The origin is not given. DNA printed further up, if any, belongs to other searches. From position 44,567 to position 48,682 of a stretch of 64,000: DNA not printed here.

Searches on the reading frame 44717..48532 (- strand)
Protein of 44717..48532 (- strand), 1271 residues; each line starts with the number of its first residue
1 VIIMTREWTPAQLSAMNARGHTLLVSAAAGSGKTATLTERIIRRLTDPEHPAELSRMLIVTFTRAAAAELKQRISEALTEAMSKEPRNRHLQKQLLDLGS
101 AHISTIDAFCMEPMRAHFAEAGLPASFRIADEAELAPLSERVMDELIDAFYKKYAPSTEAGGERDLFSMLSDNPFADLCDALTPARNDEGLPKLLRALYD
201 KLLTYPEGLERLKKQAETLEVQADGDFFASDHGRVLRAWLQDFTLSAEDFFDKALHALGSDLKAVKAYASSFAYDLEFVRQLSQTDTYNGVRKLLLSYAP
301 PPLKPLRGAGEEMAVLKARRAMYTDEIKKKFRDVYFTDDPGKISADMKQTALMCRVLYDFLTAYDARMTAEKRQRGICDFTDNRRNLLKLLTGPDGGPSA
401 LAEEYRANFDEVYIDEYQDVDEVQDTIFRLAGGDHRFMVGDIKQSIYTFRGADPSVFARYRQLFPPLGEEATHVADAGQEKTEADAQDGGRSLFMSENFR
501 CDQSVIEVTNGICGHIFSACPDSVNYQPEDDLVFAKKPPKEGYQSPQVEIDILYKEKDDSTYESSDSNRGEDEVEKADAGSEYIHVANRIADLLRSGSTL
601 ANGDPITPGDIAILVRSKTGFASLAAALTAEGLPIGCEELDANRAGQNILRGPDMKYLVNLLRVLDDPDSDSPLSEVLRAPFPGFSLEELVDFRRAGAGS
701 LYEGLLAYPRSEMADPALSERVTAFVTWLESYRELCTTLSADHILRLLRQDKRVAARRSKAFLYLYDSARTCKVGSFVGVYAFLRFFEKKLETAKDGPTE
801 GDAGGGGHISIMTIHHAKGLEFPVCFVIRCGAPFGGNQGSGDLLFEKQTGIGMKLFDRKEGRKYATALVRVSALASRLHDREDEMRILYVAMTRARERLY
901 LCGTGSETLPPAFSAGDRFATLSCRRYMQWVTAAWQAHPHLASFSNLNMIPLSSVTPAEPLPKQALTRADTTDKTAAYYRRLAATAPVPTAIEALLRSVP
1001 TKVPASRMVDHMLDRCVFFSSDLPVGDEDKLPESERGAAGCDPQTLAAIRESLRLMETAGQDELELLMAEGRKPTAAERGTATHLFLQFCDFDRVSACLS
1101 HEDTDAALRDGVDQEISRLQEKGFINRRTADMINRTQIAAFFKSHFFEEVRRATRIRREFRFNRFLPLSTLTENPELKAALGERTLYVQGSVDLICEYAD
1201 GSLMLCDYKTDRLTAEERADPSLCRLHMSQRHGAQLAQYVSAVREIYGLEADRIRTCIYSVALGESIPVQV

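Call 50: search_protein_families(library=pfam, proteins=[window:44717-48532:-])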
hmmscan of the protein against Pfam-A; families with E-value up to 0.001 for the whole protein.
window:44717-48532:- (1271 aa): 6 families
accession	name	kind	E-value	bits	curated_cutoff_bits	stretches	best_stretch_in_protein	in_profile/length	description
PF00580.27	UvrD-helicase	-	2.9e-47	162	23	1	8-464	1-270/271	UvrD/REP helicase N-terminal domain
PF13361.12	UvrD_C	-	3.7e-17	63.2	25.6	1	807-901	285-345/350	UvrD-like helicase C-terminal domain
PF13245.12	AAA_19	-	1e-11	45.6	25.1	1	17-450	8-134/134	AAA domain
PF13538.12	UvrD_C_2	-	9.4e-09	35.5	27.4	1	881-902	31-52/52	UvrD-like helicase C-terminal domain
PF00270.35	DEAD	-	0.00047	20.4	26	1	9-98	1-92/167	DEAD/DEAH box helicase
PF01443.25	Viral_helicase1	-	0.00075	19.8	21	0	24-43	2-21/228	Viral superfamily 1 RNA helicase core domain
